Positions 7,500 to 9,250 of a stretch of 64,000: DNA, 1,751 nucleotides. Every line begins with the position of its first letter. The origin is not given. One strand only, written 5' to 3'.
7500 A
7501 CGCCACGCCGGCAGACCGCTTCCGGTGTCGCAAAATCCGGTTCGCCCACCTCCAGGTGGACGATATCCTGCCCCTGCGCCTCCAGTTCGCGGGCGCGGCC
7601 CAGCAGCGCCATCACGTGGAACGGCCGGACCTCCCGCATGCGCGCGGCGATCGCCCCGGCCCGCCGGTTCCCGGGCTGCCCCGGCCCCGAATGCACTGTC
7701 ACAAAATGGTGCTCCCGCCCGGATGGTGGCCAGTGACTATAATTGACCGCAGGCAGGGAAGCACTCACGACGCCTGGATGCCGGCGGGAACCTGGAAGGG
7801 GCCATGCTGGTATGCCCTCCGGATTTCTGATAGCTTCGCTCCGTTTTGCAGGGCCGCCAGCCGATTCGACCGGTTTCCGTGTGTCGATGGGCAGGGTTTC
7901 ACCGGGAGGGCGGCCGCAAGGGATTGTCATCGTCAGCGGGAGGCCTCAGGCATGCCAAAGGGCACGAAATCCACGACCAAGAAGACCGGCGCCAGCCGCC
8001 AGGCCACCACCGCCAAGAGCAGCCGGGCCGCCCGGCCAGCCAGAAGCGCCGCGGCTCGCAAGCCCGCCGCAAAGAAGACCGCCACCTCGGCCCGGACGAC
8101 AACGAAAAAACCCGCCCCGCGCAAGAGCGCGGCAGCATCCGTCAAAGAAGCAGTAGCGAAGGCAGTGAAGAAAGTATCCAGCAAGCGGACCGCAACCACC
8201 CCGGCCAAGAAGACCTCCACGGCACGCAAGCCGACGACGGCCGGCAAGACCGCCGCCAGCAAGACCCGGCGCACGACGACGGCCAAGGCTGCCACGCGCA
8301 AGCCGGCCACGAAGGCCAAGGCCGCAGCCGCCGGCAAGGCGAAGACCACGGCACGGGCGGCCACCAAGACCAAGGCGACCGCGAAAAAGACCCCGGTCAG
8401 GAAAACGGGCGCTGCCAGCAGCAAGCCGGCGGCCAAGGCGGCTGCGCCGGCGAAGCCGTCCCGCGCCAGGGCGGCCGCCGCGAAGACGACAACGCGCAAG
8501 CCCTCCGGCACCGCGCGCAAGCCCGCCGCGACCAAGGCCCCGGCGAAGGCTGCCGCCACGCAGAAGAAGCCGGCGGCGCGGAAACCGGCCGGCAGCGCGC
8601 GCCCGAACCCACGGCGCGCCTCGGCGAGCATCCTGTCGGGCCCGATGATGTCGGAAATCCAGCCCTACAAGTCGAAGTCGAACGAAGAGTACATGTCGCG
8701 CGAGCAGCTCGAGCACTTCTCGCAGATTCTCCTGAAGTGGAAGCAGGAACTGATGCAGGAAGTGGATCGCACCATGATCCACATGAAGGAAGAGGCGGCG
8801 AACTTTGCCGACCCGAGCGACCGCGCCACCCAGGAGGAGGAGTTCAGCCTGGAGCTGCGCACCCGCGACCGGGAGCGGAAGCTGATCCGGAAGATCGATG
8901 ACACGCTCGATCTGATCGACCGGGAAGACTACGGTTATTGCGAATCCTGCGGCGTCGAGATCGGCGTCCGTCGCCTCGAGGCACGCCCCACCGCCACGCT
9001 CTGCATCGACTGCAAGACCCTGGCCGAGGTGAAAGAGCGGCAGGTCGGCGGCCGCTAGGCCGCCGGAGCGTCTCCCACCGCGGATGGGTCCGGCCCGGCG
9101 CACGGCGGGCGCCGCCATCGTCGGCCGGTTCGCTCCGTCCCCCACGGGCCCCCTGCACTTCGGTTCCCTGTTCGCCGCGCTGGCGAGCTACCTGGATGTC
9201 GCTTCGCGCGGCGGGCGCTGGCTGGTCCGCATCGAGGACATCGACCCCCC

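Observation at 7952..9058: DksA fused in frame to a ~228-aa histone-H1-like Lys/Ala/Thr-rich N-terminal domain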

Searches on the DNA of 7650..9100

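Call 59: search_rna_families(source=window, start=7650, end=9100, threshold=evalue, max_evalue=1)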
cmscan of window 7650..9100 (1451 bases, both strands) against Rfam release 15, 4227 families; matches with E-value up to 1: 2.
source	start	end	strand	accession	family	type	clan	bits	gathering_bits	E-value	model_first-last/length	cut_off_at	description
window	8831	8856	+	RF01309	sR60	Gene; snRNA; snoRNA; CD-box;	CL00132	19.9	50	0.09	1-55/55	no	Small nucleolar RNA sR60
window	8080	8131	-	RF01940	hvt-mir-H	Gene; miRNA;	-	18.9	96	0.5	1-64/64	no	hvt-mir-H9 microRNA precursor family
